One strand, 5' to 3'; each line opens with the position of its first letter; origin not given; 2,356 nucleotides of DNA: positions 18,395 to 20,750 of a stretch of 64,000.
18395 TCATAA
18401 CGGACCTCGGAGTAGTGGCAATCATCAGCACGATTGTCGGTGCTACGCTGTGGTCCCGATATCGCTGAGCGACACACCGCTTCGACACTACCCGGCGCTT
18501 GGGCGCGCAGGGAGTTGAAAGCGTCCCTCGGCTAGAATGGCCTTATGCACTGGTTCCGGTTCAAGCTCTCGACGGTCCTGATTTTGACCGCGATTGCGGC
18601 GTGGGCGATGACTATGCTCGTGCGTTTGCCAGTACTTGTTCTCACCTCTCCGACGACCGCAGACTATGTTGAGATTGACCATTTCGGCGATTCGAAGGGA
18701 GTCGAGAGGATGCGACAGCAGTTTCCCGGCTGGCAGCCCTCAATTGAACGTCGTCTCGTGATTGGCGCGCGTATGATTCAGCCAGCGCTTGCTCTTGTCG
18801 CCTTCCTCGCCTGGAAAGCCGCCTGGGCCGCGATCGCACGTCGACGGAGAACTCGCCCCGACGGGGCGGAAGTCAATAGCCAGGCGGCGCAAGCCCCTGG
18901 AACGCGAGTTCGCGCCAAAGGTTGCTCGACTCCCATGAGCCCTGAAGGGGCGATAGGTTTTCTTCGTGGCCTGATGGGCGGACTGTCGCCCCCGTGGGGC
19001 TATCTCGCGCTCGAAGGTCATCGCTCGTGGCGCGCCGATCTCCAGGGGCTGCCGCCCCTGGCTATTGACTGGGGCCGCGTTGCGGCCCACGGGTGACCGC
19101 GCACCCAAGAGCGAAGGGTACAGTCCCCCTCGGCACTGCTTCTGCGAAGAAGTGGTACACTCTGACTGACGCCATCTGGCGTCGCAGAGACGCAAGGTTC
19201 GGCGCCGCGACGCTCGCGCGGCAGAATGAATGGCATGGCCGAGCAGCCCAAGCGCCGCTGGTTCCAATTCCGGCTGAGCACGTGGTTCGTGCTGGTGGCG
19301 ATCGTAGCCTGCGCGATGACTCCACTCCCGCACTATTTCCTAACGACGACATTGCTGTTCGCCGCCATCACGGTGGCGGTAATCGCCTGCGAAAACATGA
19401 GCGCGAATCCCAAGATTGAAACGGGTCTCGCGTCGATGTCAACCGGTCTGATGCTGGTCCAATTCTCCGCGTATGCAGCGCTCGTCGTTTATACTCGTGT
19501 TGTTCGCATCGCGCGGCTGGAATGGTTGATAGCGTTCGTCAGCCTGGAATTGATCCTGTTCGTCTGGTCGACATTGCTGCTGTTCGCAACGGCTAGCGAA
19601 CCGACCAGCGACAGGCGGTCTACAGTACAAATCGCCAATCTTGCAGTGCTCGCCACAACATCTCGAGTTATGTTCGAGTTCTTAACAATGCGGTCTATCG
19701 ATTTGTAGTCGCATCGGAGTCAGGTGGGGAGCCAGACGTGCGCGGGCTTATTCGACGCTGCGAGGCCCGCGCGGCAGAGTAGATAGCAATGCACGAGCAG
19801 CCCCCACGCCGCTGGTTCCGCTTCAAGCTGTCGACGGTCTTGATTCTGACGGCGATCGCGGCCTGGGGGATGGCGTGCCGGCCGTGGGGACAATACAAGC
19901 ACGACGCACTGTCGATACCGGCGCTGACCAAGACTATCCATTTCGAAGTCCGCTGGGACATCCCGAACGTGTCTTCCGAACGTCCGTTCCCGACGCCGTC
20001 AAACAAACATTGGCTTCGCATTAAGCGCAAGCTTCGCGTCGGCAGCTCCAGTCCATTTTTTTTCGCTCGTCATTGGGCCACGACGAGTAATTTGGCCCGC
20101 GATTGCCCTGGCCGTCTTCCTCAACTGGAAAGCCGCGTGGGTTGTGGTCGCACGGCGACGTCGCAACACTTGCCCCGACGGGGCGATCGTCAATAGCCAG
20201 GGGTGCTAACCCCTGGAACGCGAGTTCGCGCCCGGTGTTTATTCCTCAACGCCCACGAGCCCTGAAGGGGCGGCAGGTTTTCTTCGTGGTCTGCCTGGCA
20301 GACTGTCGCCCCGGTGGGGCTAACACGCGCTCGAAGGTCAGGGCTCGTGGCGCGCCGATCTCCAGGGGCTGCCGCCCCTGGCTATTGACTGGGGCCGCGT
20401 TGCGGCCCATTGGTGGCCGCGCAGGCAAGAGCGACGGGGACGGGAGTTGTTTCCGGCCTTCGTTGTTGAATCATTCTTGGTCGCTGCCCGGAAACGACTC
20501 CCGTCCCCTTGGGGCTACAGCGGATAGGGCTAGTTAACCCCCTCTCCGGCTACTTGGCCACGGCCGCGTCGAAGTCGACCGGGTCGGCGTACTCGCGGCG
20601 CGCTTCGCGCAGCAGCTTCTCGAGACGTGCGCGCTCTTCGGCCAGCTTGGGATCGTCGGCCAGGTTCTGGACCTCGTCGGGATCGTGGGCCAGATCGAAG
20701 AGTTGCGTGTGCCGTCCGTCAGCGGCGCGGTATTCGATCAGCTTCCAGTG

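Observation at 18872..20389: Two copies of a ~200-bp highly structured palindromic element (MITE-like or structured RNA), one read through as coding sequence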

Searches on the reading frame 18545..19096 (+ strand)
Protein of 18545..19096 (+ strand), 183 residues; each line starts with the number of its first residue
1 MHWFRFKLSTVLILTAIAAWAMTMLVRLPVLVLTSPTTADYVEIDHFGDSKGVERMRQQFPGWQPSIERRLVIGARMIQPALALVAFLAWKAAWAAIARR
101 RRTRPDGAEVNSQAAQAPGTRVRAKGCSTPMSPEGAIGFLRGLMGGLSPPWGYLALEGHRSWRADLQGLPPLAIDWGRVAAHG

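Call 11: find_encoding_contigs(protein=window:18545-19096:+, flank=10000)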
Protein window:18545-19096:+ (183 aa): 3 contigs read that carry it; 2 places shown.
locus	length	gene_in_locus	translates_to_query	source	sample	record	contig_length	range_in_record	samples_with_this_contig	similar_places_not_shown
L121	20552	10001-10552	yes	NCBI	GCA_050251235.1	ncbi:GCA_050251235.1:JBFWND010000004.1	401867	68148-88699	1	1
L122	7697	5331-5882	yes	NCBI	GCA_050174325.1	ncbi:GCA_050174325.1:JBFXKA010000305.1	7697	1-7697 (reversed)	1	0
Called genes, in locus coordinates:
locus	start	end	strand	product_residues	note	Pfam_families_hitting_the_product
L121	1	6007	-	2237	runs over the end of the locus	PF00353:HemolysinCabind (weak), PF13946:DUF4214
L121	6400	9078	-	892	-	PF21783:YNCE (faint), PF08450:SGL (faint), PF12894:ANAPC4_WD40 (faint), PF22494:choice_anch_I (faint), PF02239:Cytochrom_D1 (weak), PF10282:Lactonase, PF25174:Beta-prop_THOC3 (weak), PF04185:Phosphoesterase, +2 more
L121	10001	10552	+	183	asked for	-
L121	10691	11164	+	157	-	-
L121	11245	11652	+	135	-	-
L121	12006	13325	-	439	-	PF00884:Sulfatase, PF01663:Phosphodiest (faint), PF16347:SGSH_C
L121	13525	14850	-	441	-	PF13472:Lipase_GDSL_2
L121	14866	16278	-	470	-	PF07394:DUF1501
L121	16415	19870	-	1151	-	PF07635:PSCyt1, PF07583:PSCyt2, PF07587:PSD1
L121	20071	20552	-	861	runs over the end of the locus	PF00069:Pkinase, PF07714:PK_Tyr_Ser-Thr, PF13433:Peripla_BP_5, PF13458:Peripla_BP_6, PF01094:ANF_receptor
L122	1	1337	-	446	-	?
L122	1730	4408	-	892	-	PF21783:YNCE (faint), PF08450:SGL (faint), PF12894:ANAPC4_WD40 (faint), PF22494:choice_anch_I (faint), PF02239:Cytochrom_D1 (weak), PF10282:Lactonase, PF25174:Beta-prop_THOC3 (weak), PF04185:Phosphoesterase, +2 more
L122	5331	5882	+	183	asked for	-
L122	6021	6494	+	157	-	-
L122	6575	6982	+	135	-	-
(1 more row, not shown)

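Call 51: find_homologous_proteins(query=window:18545-19096:+, max_evalue=0.001)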
Query window:18545-19096:+ (183 aa): 43 proteins with E <= 0.001 among 890 candidates.
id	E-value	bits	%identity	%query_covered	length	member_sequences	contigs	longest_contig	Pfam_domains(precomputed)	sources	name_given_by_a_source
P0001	1.5e-117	408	100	100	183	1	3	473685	-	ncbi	ncbi:MAG: hypothetical protein AB7U73_17385 [Pirellulales bacterium]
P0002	3.3e-36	143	68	55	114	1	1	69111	-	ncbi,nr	ncbi:MAG: hypothetical protein K2Y37_08175 [Pirellulales bacterium]|nr:hypothetical protein [Pirellu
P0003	4.3e-13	67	48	55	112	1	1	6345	-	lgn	-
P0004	9.4e-13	66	43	61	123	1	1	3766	-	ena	-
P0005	2.4e-12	65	47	49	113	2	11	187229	-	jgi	jgi:hypothetical protein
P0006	2.4e-12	65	39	52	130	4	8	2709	PF09594.17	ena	-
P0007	8.3e-12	63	34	51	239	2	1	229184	-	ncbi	ncbi:MAG: hypothetical protein AB7O68_12195 [Pirellulales bacterium]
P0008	1.1e-10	59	45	54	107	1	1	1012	-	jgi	jgi:hypothetical protein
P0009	1.3e-10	59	44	55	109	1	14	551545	-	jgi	jgi:hypothetical protein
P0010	2.7e-10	58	44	56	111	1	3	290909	-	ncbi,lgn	ncbi:MAG: hypothetical protein AB7U73_20245 [Pirellulales bacterium]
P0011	7.3e-10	57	43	56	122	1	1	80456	-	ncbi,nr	ncbi:MAG: hypothetical protein K2Y37_11965 [Pirellulales bacterium]|nr:hypothetical protein [Pirellu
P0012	1.7e-9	56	41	58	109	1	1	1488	-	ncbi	-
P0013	1.2e-8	53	85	11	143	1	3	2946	-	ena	-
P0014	1.5e-8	53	41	55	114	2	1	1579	-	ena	-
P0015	6.4e-8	50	39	55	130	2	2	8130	-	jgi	-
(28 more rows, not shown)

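Call 52: find_encoding_contigs(protein=P0002, flank=4000, max_places=3)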
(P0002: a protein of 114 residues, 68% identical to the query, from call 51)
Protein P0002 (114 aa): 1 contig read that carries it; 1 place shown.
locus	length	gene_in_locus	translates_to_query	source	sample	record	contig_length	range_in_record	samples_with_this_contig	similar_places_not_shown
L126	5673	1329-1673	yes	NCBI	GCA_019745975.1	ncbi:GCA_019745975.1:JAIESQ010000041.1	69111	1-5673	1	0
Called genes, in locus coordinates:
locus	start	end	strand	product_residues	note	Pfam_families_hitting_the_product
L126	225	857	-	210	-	-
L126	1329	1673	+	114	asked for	-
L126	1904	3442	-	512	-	PF07364:DUF1485, PF07171:MlrC_C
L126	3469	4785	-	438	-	PF00202:Aminotran_3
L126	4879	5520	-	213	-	PF08818:DUF1801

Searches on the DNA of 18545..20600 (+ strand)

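Call 55: search_with_rna_model(model_id=R1, sources=[L126, L121, L122], max_evalue=1)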
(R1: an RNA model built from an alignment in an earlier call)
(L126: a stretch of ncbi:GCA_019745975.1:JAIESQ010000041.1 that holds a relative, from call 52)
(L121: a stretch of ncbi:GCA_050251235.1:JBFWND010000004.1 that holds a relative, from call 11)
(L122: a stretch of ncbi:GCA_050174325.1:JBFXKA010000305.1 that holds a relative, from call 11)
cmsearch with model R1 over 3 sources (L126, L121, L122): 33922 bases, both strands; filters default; matches with E-value up to 1: 17.
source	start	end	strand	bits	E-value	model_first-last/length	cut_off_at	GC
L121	11758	11866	-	61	3.2e-13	1-92/92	no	0.72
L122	7088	7196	-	61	3.2e-13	1-92/92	no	0.72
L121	11624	11733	+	58.8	1.1e-12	1-92/92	no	0.65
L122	6954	7063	+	58.8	1.1e-12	1-92/92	no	0.65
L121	10438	10546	-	57.8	1.8e-12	1-92/92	no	0.72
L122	5768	5876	-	57.8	1.8e-12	1-92/92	no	0.72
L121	10307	10413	+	54.8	9.8e-12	1-92/92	no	0.66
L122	5637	5743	+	54.8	9.8e-12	1-92/92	no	0.66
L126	1721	1783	-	20.8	0.0013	1-92/92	no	0.75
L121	11953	12035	-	13.3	0.087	1-92/92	no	0.65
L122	7283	7365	-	13.3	0.087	1-92/92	no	0.65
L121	11622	11690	-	12.8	0.11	1-92/92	no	0.67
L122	6952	7020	-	12.8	0.11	1-92/92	no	0.67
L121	10474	10556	+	12.4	0.14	1-92/92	no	0.73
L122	5804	5886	+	12.4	0.14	1-92/92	no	0.73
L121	11818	11837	+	11.9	0.18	30-49/92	no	0.85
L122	7148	7167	+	11.9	0.18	30-49/92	no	0.85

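Call 62: search_rna_families(source=window, start=18700, end=20600, threshold=evalue, max_evalue=1)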
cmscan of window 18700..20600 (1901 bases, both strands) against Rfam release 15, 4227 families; matches with E-value up to 1: 6.
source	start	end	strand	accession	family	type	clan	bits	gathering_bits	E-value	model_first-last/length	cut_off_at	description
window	20171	20216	-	RF01687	Acido-Lenti-1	Gene; sRNA;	-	33.2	37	2.8e-05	1-46/46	no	Acido-Lenti-1 RNA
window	18854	18900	-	RF01687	Acido-Lenti-1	Gene; sRNA;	-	30.6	37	0.00015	1-46/46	no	Acido-Lenti-1 RNA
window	19042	19087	+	RF01687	Acido-Lenti-1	Gene; sRNA;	-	27.3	37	0.0011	1-46/46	no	Acido-Lenti-1 RNA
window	20362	20407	+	RF01687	Acido-Lenti-1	Gene; sRNA;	-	27.3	37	0.0011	1-46/46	no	Acido-Lenti-1 RNA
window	20440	20504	+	RF03425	mir-1292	Gene; miRNA;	-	24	90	0.35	1-66/66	no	mir-1292 microRNA precursor family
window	20432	20512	+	RF03381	mir-2796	Gene; miRNA;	-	21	72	0.17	1-77/77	no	mir-2796 microRNA precursor family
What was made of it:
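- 19042..19069 (-): Copy 1, hairpin B' plus tail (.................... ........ on the + strand). RF01687 scores 27.3 bits on the + strand over 19042-19087 (call 62).
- On Rfam RF01687 Acido-Lenti-1: The window modules score 33.2, 30.6, 27.3 and 27.3 bits, each matching the full model 1-46 (call 62).
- Tried and rejected: The relation to RF01687 appeared only in E-value mode (call 62).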
